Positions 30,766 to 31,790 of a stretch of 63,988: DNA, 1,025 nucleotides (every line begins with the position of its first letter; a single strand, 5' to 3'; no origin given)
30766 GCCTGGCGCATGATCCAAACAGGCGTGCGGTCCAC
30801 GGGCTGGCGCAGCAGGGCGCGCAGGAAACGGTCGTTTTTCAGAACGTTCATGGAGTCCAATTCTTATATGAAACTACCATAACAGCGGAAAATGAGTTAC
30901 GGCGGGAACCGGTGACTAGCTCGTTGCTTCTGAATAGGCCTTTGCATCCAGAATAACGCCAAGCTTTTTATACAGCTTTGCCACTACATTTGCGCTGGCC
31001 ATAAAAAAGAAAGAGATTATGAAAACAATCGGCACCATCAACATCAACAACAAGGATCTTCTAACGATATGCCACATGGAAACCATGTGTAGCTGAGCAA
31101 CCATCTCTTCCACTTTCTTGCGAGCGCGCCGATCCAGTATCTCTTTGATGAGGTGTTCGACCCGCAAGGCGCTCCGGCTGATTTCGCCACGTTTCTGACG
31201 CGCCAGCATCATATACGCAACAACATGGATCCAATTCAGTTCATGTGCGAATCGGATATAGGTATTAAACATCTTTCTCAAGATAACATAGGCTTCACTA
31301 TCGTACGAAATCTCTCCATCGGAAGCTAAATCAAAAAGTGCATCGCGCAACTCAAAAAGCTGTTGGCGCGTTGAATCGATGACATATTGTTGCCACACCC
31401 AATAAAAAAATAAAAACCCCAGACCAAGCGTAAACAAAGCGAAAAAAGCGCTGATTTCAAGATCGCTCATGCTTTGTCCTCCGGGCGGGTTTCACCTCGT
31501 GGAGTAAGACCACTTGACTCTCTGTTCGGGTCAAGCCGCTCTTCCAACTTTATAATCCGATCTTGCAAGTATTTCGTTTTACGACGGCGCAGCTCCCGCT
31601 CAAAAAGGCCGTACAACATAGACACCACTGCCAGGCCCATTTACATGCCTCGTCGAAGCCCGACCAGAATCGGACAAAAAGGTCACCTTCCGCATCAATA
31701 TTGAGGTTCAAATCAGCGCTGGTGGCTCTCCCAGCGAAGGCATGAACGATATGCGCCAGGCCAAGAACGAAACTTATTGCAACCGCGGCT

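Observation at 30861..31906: AT-rich three-gene cassette of small membrane proteins inserted between gltD and hemE: best candidate for an undescribed system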

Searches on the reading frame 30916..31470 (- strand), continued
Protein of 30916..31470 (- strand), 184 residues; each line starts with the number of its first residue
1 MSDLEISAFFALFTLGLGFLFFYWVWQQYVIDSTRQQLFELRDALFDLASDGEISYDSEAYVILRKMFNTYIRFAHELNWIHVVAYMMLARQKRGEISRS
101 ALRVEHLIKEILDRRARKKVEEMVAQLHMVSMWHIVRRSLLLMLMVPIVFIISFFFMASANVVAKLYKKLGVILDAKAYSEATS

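Call 84: search_protein_families(library=pfam, alignment_id=A5, max_evalue=0.001)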
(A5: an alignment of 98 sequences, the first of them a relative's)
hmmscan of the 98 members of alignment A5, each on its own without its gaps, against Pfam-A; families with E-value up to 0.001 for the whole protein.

A. member 1, L004:1-471:- (157 aa): 0 families

B. families by the number of members that match (of 98 scanned): 72 families (the first 25 are shown)
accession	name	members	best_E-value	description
PF00589.27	Phage_integrase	2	3.9e-30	Phage integrase family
PF01409.25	tRNA-synt_2d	1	1.5e-96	tRNA synthetases class II core domain (F)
PF03483.22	B3_4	1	3.5e-63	B3/4 domain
PF01863.23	YgjP-like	1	4.5e-58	YgjP-like, metallopeptidase domain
PF17759.6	tRNA_synthFbeta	1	1.6e-56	Phenylalanyl tRNA synthetase beta chain CLM domain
PF02481.21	DNA_processg_A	1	1.2e-51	DNA recombination-mediator protein A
PF11041.13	DUF2612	1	1.9e-50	Protein of unknown function (DUF2612)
PF03237.21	Terminase_6N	1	9e-49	Terminase large subunit, T4likevirus-type, N-terminal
PF17289.8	Terminase_6C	1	8.5e-46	Terminase RNaseH-like domain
PF00453.23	Ribosomal_L20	1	4.8e-43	Ribosomal protein L20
PF20454.4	GpA_nuclease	1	9.4e-39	Terminase large subunit gpA, endonuclease domain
PF05876.18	GpA_ATPase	1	3.7e-35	Phage terminase large subunit gpA, ATPase domain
PF04480.18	DUF559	1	5.5e-34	Protein of unknown function (DUF559)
PF00707.27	IF3_C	1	1.1e-31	Translation initiation factor IF-3, C-terminal domain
PF10543.14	ORF6N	1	4.6e-31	ORF6N domain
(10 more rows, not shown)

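Call 85: search_protein_families(library=padloc, alignment_id=A5, max_evalue=0.00001)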
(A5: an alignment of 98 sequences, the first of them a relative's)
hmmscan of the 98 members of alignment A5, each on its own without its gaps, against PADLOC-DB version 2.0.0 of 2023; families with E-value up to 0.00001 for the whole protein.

A. member 1, L004:1-471:- (157 aa): 0 families

B. families by the number of members that match (of 98 scanned): 12 families
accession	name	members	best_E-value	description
PDLC03976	PD-Lambda-1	1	4.4e-164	-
PDLC03977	PD-Lambda-1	1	1e-160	-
PDLC03961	ShosA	1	3.1e-64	-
PDLC04869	PDC-S05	1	2.7e-40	-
PDLC04856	PDC-S05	1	3.4e-37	-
PDLC03962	ShosT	1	3.2e-30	-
PDLC04849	PDC-S05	1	1.2e-26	-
PDLC02997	ShosA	1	4.2e-26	-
PDLC03927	PsyrA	1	2.1e-22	-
PDLC04134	mad2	1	4.2e-20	mads_2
PDLC05041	PDC-S57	1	1.2e-17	-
PDLC05042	PDC-S57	1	1.5e-09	-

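Call 86: search_protein_families(library=padloc, proteins=[L027:1232-2320:+, L027:2569-3474:+, L026:4742-5437:+, L026:2323-2874:+, L004:407-1132:+, L015:3985-4701:-, L015:3461-3976:-, L007:3827-4189:-, L025:1461-2072:+, L024:4782-5681:-], max_evalue=0.00001)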
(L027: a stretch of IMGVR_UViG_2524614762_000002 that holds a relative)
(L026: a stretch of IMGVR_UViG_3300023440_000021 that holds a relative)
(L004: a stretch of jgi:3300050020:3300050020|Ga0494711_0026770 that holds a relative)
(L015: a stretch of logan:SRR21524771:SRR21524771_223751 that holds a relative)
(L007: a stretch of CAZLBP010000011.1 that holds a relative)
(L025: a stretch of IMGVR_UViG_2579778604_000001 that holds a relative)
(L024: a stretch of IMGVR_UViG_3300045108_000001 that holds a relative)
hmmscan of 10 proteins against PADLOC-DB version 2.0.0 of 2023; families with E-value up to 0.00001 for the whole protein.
L027:1232-2320:+ (363 aa): 0 families

L027:2569-3474:+ (302 aa): 0 families

L026:4742-5437:+ (232 aa): 0 families

L026:2323-2874:+ (184 aa): 0 families

L004:407-1132:+ (242 aa): 0 families

L015:3985-4701:- (239 aa): 0 families

L015:3461-3976:- (172 aa): 0 families

L007:3827-4189:- (121 aa): 0 families

L025:1461-2072:+ (204 aa): 0 families

L024:4782-5681:- (300 aa): 0 families

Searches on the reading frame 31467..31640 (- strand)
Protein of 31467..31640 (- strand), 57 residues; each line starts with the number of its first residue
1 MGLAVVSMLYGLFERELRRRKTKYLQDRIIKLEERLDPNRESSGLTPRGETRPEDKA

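Call 4: search_protein_families(library=pfam, proteins=[window:31467-31640:-], max_evalue=1)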
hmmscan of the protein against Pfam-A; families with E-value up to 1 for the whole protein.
window:31467-31640:- (57 aa): 2 families
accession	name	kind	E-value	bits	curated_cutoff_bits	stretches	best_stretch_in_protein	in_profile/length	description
PF20136.4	DUF6526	-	0.076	13.5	23.7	1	5-36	51-82/145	Family of unknown function (DUF6526)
PF20237.3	DUF6594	-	0.15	12.3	30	1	16-44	22-52/238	Family of unknown function (DUF6594)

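Call 5: search_protein_families(library=padloc, proteins=[window:31467-31640:-], max_evalue=1)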
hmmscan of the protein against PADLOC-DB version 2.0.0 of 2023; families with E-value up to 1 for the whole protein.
window:31467-31640:- (57 aa): 0 families

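Call 7: search_protein_families(library=phrogs, proteins=[window:31467-31640:-], max_evalue=1)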
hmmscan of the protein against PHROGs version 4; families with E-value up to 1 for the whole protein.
window:31467-31640:- (57 aa): 2 families
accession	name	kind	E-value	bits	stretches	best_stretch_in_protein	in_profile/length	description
phrog_27816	-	unknown function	1.2e-08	36.2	1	5-56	70-121/121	-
phrog_20638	-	unknown function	0.012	16.6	1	24-37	14-27/52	-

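Call 8: search_protein_families(library=ncbifam, proteins=[window:31467-31640:-], max_evalue=1)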
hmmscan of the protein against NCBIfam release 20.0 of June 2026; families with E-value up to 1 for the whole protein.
window:31467-31640:- (57 aa): 0 families
